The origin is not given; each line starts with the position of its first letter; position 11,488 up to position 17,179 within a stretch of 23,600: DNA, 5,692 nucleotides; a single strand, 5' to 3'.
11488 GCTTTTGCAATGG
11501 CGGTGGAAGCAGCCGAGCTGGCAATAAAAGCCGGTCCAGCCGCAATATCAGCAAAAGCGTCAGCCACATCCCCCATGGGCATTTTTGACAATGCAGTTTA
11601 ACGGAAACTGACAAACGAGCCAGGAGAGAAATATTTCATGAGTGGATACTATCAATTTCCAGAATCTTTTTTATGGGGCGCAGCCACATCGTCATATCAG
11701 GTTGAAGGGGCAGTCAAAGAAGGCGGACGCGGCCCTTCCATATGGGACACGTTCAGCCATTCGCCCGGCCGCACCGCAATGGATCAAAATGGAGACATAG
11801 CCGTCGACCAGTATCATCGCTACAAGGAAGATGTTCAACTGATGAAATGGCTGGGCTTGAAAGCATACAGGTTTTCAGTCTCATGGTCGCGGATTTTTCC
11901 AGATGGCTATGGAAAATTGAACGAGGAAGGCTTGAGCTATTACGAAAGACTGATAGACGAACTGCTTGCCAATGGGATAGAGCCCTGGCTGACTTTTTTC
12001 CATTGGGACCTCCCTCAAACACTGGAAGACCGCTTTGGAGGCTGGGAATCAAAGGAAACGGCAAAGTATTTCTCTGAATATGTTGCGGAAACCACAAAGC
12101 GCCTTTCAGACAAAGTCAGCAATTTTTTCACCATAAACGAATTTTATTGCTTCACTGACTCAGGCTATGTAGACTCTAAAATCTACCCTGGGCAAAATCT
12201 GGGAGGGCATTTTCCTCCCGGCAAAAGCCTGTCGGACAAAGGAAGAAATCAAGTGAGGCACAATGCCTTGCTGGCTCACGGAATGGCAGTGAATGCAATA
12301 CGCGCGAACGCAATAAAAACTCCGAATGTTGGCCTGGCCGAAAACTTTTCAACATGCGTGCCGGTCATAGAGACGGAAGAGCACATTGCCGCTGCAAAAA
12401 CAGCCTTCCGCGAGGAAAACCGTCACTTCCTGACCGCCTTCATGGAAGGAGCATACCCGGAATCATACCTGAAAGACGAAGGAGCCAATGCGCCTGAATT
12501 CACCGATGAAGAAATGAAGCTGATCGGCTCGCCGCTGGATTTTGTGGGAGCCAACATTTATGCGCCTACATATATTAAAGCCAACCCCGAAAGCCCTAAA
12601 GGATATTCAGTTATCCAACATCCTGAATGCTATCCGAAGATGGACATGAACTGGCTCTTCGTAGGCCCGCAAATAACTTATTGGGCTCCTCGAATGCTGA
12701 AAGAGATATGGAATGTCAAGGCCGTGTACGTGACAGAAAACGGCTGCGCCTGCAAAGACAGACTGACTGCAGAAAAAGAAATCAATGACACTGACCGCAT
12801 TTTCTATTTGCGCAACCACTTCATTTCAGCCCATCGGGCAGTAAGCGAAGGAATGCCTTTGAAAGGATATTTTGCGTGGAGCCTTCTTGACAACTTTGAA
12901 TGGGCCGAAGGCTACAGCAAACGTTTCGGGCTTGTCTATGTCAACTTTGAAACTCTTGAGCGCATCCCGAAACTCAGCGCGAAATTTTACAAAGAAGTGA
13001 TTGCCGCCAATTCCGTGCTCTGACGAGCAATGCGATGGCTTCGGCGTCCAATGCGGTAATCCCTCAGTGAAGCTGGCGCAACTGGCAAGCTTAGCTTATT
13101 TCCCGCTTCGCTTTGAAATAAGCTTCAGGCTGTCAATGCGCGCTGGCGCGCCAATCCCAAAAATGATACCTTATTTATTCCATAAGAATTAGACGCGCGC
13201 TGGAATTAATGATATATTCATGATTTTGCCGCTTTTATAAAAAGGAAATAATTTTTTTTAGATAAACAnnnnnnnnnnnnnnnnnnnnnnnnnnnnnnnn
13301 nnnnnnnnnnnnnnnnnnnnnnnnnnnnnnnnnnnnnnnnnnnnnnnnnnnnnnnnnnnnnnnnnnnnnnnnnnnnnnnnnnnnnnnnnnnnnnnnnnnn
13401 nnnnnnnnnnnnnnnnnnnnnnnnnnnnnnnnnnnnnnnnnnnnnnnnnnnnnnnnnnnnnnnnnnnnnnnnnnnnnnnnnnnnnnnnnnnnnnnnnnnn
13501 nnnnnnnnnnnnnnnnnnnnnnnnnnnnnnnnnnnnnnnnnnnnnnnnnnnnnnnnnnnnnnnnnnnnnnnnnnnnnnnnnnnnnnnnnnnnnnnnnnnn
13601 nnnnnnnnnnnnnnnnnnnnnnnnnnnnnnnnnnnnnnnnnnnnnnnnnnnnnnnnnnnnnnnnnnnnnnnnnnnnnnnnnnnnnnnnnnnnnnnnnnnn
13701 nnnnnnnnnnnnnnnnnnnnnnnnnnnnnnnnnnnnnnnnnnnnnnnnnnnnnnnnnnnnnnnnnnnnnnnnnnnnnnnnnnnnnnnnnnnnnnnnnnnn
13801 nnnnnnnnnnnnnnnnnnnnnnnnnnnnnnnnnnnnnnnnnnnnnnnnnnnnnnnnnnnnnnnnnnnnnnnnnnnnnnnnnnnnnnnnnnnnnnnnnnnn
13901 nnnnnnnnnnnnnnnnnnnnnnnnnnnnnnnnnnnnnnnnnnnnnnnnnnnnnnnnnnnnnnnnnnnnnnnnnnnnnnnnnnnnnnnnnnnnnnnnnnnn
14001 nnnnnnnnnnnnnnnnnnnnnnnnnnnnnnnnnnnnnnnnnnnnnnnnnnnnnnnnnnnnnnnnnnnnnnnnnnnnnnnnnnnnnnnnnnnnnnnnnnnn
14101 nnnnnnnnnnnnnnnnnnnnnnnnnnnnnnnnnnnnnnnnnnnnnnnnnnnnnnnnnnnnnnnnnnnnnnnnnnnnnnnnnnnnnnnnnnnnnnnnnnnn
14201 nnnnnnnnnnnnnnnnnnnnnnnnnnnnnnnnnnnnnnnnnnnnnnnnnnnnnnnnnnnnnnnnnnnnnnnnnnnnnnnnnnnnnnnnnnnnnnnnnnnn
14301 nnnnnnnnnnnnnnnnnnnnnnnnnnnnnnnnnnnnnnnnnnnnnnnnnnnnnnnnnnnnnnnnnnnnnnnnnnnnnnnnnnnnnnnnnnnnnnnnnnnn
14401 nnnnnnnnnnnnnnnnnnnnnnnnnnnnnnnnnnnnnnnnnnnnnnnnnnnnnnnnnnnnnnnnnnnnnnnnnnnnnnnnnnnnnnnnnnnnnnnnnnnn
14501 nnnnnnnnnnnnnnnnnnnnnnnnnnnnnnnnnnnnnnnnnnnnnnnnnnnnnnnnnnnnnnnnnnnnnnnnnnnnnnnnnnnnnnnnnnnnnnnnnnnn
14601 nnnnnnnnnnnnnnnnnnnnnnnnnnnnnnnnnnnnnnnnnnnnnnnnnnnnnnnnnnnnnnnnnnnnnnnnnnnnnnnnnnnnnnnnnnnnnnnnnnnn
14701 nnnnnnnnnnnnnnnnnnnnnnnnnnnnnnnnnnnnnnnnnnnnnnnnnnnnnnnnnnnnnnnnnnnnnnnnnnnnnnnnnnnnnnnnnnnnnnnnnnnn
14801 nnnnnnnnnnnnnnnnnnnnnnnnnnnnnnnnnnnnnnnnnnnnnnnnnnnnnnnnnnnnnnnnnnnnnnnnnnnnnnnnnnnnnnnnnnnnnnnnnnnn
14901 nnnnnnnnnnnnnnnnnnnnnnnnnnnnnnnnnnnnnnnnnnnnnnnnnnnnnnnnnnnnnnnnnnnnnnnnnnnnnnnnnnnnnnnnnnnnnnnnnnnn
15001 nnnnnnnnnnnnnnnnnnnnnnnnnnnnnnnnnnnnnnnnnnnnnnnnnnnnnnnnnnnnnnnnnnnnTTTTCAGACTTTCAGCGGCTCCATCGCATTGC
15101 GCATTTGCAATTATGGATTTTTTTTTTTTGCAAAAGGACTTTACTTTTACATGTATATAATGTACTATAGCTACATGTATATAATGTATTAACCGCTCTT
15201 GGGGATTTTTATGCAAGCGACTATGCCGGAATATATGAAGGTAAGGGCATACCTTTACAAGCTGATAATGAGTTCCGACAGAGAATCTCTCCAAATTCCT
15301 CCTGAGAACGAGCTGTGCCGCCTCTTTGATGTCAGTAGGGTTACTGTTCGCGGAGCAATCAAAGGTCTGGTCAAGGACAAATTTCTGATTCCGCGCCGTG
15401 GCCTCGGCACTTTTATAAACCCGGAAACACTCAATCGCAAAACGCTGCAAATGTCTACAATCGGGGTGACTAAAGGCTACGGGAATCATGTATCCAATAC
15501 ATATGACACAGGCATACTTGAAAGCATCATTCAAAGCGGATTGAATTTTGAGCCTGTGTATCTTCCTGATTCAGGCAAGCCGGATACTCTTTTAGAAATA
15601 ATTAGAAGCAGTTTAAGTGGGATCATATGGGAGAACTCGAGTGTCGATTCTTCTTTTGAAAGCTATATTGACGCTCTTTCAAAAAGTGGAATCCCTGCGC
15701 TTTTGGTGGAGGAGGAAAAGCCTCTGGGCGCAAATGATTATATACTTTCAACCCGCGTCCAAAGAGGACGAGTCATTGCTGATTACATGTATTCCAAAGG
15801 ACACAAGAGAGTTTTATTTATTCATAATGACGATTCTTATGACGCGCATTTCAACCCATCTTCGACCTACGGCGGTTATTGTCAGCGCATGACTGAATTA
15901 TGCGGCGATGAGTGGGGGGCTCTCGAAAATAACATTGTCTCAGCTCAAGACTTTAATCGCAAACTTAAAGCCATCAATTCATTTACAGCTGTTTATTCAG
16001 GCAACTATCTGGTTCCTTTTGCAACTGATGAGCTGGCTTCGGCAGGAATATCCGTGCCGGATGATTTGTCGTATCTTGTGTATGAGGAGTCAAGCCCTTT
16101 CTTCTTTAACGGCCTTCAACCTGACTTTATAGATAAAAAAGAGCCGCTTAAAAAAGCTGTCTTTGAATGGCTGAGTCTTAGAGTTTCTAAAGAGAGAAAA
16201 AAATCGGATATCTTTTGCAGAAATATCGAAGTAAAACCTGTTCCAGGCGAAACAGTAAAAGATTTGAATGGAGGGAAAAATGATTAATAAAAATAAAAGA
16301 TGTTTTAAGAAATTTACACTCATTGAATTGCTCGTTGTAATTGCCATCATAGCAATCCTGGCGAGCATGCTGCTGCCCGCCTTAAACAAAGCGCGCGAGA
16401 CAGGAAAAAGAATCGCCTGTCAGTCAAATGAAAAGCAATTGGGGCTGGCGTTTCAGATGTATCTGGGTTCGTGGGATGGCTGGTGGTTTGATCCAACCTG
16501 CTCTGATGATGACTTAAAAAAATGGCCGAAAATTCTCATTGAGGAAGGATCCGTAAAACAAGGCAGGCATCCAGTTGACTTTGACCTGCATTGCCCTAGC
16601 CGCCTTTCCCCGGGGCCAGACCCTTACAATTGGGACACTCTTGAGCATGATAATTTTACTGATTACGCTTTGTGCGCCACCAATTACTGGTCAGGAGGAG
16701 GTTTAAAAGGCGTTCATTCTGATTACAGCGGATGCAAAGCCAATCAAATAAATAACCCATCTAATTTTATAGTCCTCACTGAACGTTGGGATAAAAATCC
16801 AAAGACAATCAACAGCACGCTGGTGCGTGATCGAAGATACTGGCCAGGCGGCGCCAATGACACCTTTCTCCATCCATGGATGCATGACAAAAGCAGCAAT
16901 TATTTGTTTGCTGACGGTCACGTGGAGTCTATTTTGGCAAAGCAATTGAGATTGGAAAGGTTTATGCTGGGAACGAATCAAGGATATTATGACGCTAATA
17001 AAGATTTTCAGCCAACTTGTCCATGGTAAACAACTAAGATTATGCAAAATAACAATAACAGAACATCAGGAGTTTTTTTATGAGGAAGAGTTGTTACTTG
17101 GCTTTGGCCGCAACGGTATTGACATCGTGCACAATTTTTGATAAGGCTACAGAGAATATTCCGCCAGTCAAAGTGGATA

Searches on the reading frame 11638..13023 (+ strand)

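Call 6: search_protein_families(library=pfam, proteins=[window:11638-13023:+], max_evalue=0.001)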
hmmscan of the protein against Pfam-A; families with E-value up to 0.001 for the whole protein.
window:11638-13023:+ (461 aa): 1 family
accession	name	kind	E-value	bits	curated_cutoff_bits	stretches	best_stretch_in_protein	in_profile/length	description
PF00232.24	Glyco_hydro_1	-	1.2e-146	489.2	22.6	1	6-459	4-452/453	Glycosyl hydrolase family 1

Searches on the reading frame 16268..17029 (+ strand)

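Call 6: search_protein_families(library=pfam, proteins=[window:16268-17029:+], max_evalue=0.001)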
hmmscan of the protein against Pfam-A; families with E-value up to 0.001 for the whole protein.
window:16268-17029:+ (253 aa): 3 families
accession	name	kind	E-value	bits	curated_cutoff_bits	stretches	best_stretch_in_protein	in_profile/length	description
PF07596.16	SBP_bac_10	-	5.7e-06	27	23.3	1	41-69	2-30/268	Protein of unknown function (DUF1559)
PF07963.17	N_methyl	-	0.00031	20.6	21.2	1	16-36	7-27/27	Prokaryotic N-terminal methylation motif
PF14221.11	DUF4330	-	0.00083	20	27.6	0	4-46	2-47/167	Domain of unknown function (DUF4330)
